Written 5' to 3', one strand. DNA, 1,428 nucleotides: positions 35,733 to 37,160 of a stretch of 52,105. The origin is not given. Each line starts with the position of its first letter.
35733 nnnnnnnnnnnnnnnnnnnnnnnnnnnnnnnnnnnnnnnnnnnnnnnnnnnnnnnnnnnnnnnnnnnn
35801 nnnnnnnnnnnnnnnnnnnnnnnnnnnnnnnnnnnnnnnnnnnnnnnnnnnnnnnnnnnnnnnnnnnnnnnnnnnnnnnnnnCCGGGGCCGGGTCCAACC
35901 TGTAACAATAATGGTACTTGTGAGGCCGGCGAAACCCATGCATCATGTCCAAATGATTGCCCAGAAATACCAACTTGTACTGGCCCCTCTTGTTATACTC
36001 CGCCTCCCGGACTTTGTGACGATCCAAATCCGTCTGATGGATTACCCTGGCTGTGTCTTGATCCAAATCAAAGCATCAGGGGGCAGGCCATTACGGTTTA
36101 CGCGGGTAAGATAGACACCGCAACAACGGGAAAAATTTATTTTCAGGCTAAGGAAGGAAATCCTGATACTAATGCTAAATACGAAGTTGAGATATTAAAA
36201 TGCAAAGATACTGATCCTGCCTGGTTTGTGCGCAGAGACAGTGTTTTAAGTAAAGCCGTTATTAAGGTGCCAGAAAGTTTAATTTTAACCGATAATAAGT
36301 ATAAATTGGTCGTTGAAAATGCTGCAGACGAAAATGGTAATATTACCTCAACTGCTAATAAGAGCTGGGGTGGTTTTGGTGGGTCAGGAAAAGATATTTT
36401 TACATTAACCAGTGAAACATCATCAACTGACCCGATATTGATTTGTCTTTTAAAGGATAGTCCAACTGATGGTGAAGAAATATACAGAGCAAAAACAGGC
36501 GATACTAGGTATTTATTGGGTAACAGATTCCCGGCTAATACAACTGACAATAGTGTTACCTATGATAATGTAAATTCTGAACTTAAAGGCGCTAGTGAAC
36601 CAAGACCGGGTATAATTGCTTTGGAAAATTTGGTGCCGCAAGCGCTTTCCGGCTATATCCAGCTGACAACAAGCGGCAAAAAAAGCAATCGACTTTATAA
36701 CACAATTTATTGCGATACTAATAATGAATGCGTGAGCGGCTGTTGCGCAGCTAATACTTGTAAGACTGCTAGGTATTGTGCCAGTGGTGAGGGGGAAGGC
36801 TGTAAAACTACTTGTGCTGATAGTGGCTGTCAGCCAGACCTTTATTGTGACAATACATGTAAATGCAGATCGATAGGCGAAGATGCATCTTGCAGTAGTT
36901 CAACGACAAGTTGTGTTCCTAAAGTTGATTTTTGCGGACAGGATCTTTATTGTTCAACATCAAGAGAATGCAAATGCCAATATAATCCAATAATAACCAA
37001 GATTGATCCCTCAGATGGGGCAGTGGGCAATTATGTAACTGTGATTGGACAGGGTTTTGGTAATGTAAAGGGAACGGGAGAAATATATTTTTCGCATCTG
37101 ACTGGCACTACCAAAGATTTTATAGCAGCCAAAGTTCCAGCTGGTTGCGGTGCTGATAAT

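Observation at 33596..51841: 18.2-kb operon of three giant secreted proteins, two anchored by VirB2/TrbC-like 'pilin' modules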

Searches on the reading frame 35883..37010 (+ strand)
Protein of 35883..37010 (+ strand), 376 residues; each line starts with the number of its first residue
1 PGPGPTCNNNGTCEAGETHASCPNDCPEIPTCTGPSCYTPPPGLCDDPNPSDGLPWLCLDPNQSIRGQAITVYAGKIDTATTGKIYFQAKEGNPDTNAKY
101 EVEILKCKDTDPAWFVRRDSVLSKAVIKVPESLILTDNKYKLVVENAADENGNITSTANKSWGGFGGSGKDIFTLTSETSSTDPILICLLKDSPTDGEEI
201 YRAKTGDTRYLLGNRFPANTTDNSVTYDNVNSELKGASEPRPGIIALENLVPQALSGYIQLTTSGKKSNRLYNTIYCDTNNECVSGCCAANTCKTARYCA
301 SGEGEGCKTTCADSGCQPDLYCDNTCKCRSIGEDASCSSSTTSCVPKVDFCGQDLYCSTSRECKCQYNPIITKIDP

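Call 57: search_protein_families(library=pfam, proteins=[window:35883-37010:+], max_evalue=1)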
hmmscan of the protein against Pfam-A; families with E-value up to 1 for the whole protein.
seq(376 aa): 0 families
